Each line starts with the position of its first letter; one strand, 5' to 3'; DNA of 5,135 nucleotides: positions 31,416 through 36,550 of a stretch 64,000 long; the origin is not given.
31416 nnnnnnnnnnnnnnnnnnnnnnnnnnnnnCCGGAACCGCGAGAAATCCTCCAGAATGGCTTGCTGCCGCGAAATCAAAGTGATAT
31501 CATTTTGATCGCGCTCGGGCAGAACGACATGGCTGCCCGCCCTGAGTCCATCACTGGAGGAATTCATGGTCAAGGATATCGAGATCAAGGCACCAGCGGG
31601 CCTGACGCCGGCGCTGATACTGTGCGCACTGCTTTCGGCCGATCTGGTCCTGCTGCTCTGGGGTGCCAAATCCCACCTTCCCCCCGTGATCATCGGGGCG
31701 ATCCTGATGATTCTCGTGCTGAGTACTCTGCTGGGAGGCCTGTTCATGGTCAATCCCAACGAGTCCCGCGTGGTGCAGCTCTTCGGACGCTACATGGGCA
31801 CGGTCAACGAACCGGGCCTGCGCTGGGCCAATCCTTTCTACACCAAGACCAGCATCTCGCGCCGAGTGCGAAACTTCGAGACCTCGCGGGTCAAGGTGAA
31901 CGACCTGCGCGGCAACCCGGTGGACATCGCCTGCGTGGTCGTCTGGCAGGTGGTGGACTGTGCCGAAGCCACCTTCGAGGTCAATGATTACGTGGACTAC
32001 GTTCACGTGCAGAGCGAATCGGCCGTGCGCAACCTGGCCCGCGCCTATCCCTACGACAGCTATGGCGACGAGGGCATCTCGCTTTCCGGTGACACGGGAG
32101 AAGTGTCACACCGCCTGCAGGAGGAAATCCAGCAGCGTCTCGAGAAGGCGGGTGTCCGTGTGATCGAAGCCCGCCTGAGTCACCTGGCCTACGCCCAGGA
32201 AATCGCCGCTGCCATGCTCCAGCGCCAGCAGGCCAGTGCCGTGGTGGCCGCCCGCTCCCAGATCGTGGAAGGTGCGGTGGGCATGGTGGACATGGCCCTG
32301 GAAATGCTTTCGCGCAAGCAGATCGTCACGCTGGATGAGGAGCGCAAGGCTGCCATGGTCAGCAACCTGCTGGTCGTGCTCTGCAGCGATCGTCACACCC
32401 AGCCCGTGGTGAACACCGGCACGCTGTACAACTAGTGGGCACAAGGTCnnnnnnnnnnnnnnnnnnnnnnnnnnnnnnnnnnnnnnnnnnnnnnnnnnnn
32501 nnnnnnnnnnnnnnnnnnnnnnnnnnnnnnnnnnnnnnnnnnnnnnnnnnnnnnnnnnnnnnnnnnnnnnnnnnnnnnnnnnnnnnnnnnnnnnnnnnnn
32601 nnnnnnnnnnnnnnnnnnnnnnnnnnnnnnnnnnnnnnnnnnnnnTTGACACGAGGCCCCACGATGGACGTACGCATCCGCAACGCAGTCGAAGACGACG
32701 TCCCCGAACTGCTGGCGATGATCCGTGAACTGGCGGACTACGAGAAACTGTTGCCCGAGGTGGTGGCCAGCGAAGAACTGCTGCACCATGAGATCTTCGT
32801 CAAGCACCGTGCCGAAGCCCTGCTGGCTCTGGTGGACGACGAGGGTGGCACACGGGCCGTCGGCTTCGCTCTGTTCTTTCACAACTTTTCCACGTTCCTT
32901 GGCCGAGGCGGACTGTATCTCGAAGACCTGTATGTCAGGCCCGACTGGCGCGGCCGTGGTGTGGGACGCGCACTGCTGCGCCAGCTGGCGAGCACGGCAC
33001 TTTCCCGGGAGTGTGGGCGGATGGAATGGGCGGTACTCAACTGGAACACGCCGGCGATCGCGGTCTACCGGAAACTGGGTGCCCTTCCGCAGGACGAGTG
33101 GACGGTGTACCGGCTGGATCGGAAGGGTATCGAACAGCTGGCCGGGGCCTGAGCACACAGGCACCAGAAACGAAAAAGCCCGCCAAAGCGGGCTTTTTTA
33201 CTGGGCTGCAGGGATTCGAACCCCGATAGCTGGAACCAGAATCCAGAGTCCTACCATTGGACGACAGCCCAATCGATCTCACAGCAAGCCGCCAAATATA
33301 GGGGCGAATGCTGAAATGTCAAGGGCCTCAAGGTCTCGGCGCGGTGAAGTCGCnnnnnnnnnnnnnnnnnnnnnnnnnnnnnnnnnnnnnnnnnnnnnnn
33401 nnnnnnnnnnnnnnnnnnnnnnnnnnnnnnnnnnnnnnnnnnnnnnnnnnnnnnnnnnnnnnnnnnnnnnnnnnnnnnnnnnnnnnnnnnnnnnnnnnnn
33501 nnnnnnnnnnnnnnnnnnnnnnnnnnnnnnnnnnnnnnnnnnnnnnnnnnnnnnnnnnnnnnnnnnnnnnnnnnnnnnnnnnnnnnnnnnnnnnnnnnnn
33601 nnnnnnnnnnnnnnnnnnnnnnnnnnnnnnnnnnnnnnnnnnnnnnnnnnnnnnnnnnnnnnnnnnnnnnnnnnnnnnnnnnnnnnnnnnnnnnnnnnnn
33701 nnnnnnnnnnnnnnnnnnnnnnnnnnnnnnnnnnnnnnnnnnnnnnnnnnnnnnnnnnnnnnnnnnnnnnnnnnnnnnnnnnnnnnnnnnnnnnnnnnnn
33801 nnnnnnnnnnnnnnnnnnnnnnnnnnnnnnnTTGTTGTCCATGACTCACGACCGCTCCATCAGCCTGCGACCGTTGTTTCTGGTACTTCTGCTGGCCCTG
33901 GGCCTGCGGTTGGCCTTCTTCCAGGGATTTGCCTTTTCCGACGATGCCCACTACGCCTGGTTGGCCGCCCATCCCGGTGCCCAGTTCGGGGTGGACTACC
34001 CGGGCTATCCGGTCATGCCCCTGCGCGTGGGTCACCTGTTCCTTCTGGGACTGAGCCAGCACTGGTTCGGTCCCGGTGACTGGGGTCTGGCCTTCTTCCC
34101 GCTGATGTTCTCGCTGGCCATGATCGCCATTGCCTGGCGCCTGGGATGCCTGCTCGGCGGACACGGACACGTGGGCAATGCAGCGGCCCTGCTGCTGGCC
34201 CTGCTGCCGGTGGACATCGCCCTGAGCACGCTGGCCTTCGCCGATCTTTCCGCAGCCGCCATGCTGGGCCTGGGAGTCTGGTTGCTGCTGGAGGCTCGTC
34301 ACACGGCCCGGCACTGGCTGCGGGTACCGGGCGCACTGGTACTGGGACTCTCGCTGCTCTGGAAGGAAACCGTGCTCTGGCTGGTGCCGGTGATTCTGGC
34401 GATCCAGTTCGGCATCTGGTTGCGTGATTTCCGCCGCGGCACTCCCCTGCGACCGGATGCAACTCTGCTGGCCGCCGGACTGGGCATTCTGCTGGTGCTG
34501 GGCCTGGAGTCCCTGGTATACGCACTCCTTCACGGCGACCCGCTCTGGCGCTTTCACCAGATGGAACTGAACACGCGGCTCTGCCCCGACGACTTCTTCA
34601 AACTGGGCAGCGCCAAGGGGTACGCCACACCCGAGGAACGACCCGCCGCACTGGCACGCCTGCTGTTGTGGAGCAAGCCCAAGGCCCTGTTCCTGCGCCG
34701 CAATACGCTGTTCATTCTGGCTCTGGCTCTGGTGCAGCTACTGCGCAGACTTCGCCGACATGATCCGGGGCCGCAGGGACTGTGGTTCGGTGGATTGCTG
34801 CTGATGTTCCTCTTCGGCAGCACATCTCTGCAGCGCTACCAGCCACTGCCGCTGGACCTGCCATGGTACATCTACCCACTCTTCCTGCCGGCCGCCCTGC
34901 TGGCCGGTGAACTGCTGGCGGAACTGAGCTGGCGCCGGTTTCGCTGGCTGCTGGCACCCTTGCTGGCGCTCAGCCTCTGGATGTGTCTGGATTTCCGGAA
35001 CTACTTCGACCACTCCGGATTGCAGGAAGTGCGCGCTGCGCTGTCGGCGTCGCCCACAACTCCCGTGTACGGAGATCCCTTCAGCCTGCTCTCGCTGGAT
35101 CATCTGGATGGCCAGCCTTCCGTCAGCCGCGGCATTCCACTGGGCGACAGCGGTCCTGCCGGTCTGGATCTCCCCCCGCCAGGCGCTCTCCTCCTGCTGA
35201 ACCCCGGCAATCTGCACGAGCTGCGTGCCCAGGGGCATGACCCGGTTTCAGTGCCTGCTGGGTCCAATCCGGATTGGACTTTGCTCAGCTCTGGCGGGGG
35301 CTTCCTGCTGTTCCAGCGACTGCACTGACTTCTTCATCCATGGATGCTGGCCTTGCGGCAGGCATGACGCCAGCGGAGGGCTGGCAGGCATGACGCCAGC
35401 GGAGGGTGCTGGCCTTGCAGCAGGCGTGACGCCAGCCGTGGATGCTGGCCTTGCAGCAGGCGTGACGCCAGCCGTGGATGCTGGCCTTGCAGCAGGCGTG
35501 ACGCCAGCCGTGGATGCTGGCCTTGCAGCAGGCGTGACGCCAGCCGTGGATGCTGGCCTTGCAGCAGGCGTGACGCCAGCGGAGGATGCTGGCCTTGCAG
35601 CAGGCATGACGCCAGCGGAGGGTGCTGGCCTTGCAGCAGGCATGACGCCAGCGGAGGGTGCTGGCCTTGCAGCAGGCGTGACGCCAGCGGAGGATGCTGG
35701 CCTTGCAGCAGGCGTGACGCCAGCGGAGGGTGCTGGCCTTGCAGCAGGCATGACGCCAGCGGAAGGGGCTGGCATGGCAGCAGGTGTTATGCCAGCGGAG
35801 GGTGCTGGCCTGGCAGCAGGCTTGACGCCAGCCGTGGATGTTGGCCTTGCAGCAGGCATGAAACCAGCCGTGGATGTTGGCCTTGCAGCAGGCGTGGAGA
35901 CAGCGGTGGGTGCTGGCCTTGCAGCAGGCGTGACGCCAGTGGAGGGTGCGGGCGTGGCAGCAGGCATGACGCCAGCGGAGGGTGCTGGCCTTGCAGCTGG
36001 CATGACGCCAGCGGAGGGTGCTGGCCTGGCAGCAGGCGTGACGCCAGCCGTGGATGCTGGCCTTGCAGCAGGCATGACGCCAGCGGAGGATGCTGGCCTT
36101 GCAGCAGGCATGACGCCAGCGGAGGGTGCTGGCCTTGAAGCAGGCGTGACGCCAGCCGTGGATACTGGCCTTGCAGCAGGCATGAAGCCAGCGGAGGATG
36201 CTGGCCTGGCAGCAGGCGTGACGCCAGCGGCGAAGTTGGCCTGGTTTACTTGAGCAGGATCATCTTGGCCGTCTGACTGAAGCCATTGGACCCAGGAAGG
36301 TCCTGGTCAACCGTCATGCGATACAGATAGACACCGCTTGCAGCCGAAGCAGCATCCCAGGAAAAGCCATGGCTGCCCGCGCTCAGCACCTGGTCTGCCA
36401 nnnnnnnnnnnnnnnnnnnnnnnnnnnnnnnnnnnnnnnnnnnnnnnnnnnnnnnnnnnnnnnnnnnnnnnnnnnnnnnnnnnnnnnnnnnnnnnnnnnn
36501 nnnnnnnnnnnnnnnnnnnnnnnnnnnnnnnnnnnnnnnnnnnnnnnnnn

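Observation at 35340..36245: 36-bp tandem array of about 25 copies, open on both strands, with codon usage unlike every neighbouring gene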

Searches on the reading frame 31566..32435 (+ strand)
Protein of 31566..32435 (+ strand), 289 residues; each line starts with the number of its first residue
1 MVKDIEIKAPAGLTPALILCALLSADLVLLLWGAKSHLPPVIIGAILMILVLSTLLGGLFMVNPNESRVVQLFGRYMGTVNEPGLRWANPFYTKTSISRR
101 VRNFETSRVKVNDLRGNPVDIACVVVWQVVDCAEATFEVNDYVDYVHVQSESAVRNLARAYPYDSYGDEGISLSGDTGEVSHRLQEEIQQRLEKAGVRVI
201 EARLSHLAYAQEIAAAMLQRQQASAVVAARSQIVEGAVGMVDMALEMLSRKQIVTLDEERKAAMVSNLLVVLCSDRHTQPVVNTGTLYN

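Call 8: search_protein_families(library=pfam, proteins=[window:31566-32435:+], max_evalue=0.01)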
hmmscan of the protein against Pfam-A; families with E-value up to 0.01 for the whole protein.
window:31566-32435:+ (289 aa): 1 family
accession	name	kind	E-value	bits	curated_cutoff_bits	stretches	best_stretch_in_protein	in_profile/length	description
PF01145.31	Band_7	-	1.1e-23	84.6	23.6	1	61-229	2-167/176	SPFH domain / Band 7 family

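Call 16: find_encoding_contigs(protein=window:31566-32435:+, flank=8000, max_places=10)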
Protein window:31566-32435:+ (289 aa): 3 contigs read that carry it; 2 places shown.
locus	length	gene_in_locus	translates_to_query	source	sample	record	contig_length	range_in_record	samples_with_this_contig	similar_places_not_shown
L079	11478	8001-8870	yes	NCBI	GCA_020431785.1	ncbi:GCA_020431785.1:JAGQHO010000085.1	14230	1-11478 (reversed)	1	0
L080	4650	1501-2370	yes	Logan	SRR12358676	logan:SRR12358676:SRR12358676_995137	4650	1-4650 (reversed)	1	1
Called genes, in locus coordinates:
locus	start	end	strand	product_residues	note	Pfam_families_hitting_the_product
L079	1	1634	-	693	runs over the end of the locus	PF03190:Thioredox_DsbH, PF13899:Thioredoxin_7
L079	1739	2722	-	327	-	PF01040:UbiA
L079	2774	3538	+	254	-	-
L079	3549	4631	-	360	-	PF03054:tRNA_Me_trans, PF20259:tRNA_Me_trans_M, PF20258:tRNA_Me_trans_C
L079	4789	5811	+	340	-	PF04055:Radical_SAM, PF06463:Mob_synth_C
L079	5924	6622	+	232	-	PF00106:adh_short, PF13561:adh_short_C2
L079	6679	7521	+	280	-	PF00892:EamA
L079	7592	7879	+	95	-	PF00355:Rieske, PF13806:Rieske_2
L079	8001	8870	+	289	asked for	PF01145:Band_7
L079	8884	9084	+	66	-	-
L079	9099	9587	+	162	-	PF13302:Acetyltransf_3 (weak), PF00583:Acetyltransf_1, PF13673:Acetyltransf_10 (weak), PF13508:Acetyltransf_7, PF08445:FR47 (weak)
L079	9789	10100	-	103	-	-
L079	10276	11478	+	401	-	?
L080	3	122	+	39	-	?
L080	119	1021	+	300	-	PF00892:EamA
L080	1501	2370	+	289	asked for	PF01145:Band_7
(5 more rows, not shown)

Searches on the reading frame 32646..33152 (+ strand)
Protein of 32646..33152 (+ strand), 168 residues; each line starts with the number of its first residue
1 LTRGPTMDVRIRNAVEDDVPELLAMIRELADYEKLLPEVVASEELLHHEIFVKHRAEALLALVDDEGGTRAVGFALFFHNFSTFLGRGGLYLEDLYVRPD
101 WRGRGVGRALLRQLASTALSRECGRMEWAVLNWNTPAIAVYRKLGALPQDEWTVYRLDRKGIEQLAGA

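Call 8: search_protein_families(library=pfam, proteins=[window:32646-33152:+], max_evalue=0.01)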
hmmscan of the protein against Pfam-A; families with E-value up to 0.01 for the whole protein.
window:32646-33152:+ (168 aa): 5 families
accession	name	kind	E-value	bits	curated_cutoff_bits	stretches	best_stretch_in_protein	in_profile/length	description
PF00583.31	Acetyltransf_1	-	1.5e-19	70.8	20.7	1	47-145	24-115/116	Acetyltransferase (GNAT) family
PF13508.13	Acetyltransf_7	-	3e-12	47.2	27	1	66-145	11-81/84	Acetyltransferase (GNAT) domain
PF08445.16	FR47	-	1.4e-06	28.6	22.1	1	91-145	23-76/86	FR47-like protein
PF13673.13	Acetyltransf_10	-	3.9e-06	27.3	23.6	1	87-145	52-106/128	Acetyltransferase (GNAT) domain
PF13302.13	Acetyltransf_3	-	1.4e-05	26.3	25.4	1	9-146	2-137/138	Acetyltransferase (GNAT) domain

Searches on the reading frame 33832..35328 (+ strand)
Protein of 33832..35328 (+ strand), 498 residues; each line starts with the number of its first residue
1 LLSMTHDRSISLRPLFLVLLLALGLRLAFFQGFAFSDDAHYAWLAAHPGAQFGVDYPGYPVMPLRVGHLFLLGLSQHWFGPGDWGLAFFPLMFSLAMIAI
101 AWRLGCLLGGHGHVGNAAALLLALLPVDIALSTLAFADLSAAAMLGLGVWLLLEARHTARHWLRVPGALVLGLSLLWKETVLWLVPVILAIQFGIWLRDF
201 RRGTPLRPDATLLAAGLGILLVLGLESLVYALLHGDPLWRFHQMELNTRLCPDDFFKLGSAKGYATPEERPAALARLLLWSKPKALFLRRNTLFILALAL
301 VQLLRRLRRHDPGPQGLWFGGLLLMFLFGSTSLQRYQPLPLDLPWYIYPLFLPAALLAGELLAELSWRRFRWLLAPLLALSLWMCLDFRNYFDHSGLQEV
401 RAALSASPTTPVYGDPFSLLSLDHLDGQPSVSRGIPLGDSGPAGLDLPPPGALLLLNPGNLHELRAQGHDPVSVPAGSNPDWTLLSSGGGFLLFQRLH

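Call 8: search_protein_families(library=pfam, proteins=[window:33832-35328:+], max_evalue=0.01)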
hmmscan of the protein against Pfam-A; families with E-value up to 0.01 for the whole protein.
window:33832-35328:+ (498 aa): 1 family
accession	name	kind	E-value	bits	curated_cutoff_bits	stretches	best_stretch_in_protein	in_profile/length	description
PF13231.12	PMT_2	-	0.0001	23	26.1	1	69-221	7-153/160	Dolichyl-phosphate-mannose-protein mannosyltransferase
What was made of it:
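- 33841..35328 (+): Left flanking gene: a GT39/PMT_2-like membrane glycosyltransferase of 495 aa. Its stop codon lies 11 nt before the first array base. Pfam PMT_2, E=1e-4, below the gathering score (call 8).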

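Call 11: find_encoding_contigs(protein=window:33832-35328:+, flank=6000, max_places=10)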
Protein window:33832-35328:+ (498 aa): no gene with exactly this product is on record in the collection.

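Call 15: find_encoding_contigs(protein=window:33841-35328:+, flank=6000, max_places=10)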
Protein window:33841-35328:+ (495 aa): no gene with exactly this product is on record in the collection.

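Call 26: find_homologous_proteins(query=window:33841-35328:+, max_evalue=1e-10)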
Query window:33841-35328:+ (495 aa): 3 proteins with E <= 1e-10 among 8000 candidates.
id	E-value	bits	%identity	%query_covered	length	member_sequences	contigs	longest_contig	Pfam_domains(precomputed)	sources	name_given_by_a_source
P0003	0.0e+0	1097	100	100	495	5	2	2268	-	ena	-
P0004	1.4e-193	662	68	94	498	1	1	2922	-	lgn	-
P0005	3.1e-177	608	63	94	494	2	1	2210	-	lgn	-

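Call 27: find_encoding_contigs(protein=P0003, flank=10000, max_places=10)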
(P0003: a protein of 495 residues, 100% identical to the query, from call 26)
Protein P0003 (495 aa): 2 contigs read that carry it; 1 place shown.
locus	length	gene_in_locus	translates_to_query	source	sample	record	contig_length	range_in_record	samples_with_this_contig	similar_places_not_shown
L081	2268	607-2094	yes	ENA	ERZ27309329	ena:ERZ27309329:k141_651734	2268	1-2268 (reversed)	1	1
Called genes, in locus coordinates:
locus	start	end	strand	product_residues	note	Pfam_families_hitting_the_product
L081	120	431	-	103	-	-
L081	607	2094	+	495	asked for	-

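Call 28: find_encoding_contigs(protein=P0004, flank=10000, max_places=10)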
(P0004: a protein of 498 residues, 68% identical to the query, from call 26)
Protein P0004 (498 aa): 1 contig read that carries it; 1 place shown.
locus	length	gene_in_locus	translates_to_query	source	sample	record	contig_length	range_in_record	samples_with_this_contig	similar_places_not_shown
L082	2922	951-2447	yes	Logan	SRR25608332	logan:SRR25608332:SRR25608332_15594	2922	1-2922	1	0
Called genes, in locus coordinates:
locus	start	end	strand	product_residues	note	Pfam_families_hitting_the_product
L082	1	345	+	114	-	?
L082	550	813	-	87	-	-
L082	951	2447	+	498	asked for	-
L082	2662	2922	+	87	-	?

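Call 29: find_encoding_contigs(protein=P0005, flank=10000, max_places=10)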
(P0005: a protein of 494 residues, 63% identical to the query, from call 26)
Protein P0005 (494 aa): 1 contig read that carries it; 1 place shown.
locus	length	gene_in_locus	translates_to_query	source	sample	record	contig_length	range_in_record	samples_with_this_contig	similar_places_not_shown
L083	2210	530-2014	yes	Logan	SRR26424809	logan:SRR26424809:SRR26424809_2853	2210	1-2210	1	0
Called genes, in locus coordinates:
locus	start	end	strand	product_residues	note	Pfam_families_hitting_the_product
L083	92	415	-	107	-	-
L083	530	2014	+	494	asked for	-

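Call 33: list_cluster_members(proteins=[P0003])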
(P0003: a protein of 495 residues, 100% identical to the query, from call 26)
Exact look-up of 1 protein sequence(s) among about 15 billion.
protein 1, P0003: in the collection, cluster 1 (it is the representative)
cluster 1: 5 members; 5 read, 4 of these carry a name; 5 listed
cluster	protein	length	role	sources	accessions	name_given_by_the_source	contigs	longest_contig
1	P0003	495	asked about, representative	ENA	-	-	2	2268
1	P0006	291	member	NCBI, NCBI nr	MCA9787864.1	MAG: glycosyltransferase family 39 protein, partial [Candidatus Cloacimonetes bacterium] | glycosyltransferase family 39 protein [Candidatus Cloacimonadota bacterium]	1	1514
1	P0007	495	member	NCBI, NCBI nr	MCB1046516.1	MAG: glycosyltransferase family 39 protein [Calditrichaeota bacterium] | glycosyltransferase family 39 protein [Calditrichota bacterium]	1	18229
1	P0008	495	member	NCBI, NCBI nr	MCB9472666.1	MAG: glycosyltransferase family 39 protein [Candidatus Delongbacteria bacterium] | glycosyltransferase family 39 protein [Candidatus Delongbacteria bacterium]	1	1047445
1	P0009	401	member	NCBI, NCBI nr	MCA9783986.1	MAG: glycosyltransferase family 39 protein, partial [Candidatus Cloacimonetes bacterium] | glycosyltransferase family 39 protein [Candidatus Cloacimonadota bacterium]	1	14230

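Call 35: find_encoding_contigs(protein=P0008, flank=10000, max_places=10)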
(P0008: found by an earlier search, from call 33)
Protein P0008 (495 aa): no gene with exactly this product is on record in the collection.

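Call 36: find_encoding_contigs(protein=P0007, flank=10000, max_places=10)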
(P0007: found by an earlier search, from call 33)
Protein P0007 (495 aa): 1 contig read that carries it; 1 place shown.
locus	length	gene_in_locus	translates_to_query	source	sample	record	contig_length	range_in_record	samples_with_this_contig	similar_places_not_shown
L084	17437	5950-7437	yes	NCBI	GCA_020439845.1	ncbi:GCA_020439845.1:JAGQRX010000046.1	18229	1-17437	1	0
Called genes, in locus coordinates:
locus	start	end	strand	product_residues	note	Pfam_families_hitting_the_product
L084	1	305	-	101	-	PF03054:tRNA_Me_trans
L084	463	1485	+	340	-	PF04055:Radical_SAM, PF06463:Mob_synth_C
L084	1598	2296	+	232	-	PF00106:adh_short, PF13561:adh_short_C2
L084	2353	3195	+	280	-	PF00892:EamA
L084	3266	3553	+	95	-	PF00355:Rieske, PF13806:Rieske_2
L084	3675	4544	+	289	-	PF01145:Band_7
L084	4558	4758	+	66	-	-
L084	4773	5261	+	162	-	PF13302:Acetyltransf_3 (weak), PF00583:Acetyltransf_1, PF13673:Acetyltransf_10 (weak), PF13508:Acetyltransf_7, PF08445:FR47 (weak)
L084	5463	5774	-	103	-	-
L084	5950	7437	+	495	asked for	-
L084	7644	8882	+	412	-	PF00483:NTP_transferase, PF24894:Hexapep_GlmU, PF25084:LbH_EIF2B (faint), PF25087:GMPPB_C (faint), PF25247:LbH_GLGC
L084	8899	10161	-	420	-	PF00072:Response_reg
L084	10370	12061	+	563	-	PF07837:FTCD_N, PF02971:FTCD, PF04961:FTCD_C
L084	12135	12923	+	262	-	-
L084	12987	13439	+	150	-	-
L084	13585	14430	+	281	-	-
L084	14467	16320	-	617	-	PF21185:RecD_N, PF13086:AAA_11 (faint), PF13245:AAA_19, PF13401:AAA_22 (weak), PF13604:AAA_30, PF01443:Viral_helicase1 (faint), PF13538:UvrD_C_2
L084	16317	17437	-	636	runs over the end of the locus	PF13361:UvrD_C, PF13538:UvrD_C_2 (faint), PF12705:PDDEXK_1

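Call 51: find_encoding_contigs(protein=P0015, flank=10000, max_places=10)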
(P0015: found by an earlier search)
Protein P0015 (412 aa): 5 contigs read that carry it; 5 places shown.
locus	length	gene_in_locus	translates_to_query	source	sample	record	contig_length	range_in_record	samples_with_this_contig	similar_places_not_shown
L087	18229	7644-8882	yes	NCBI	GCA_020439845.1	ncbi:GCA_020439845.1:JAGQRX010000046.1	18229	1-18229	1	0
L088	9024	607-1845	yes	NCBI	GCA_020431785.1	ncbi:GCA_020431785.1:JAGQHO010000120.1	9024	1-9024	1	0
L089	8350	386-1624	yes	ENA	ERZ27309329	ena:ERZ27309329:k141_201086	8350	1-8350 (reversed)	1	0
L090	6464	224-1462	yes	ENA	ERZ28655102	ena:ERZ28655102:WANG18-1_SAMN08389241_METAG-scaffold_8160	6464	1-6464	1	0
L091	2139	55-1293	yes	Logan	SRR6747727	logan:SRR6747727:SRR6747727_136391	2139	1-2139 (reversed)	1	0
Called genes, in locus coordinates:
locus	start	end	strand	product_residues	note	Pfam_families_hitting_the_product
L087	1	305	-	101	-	PF03054:tRNA_Me_trans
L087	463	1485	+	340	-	PF04055:Radical_SAM, PF06463:Mob_synth_C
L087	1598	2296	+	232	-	PF00106:adh_short, PF13561:adh_short_C2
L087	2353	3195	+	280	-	PF00892:EamA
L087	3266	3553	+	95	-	PF00355:Rieske, PF13806:Rieske_2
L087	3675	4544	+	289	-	PF01145:Band_7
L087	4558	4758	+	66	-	-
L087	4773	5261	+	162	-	PF13302:Acetyltransf_3 (weak), PF00583:Acetyltransf_1, PF13673:Acetyltransf_10 (weak), PF13508:Acetyltransf_7, PF08445:FR47 (weak)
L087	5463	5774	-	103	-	-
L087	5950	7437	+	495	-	-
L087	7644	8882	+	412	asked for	PF00483:NTP_transferase, PF24894:Hexapep_GlmU, PF25084:LbH_EIF2B (faint), PF25087:GMPPB_C (faint), PF25247:LbH_GLGC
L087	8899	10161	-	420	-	PF00072:Response_reg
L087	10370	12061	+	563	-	PF07837:FTCD_N, PF02971:FTCD, PF04961:FTCD_C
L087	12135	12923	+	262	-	-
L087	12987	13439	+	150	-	-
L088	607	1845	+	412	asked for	PF00483:NTP_transferase, PF24894:Hexapep_GlmU, PF25084:LbH_EIF2B (faint), PF25087:GMPPB_C (faint), PF25247:LbH_GLGC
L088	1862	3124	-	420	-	PF00072:Response_reg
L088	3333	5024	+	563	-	PF07837:FTCD_N, PF02971:FTCD, PF04961:FTCD_C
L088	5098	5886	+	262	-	-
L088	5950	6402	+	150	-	-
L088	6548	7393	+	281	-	-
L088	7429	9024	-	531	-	PF13086:AAA_11 (faint), PF13245:AAA_19, PF13604:AAA_30, PF01443:Viral_helicase1 (faint), PF13401:AAA_22 (weak), PF13538:UvrD_C_2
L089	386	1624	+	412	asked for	PF00483:NTP_transferase, PF24894:Hexapep_GlmU, PF25084:LbH_EIF2B (faint), PF25087:GMPPB_C (faint), PF25247:LbH_GLGC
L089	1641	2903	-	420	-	PF00072:Response_reg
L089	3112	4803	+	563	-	PF07837:FTCD_N, PF02971:FTCD, PF04961:FTCD_C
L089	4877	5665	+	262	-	-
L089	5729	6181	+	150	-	-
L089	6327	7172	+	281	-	-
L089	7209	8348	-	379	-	?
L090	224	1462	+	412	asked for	PF00483:NTP_transferase, PF24894:Hexapep_GlmU, PF25084:LbH_EIF2B (faint), PF25087:GMPPB_C (faint), PF25247:LbH_GLGC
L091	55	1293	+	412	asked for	PF00483:NTP_transferase, PF24894:Hexapep_GlmU, PF25084:LbH_EIF2B (faint), PF25087:GMPPB_C (faint), PF25247:LbH_GLGC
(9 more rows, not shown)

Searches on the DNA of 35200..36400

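Call 70: search_rna_families(source=window, start=35200, end=36400, threshold=evalue, max_evalue=1)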
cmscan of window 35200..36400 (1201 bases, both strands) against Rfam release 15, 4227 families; matches with E-value up to 1: 3.
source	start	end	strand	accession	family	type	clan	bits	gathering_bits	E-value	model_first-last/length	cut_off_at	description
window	35523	35585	+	RF03997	mir-8510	Gene; miRNA;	-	20.7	60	0.23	1-67/67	no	mir-8510 microRNA precursor family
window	35418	35474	-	RF01390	isrG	Gene; sRNA;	-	15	100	0.17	124-210/279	no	isrG Hfq binding RNA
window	35490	35546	-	RF01390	isrG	Gene; sRNA;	-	15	100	0.17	124-210/279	no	isrG Hfq binding RNA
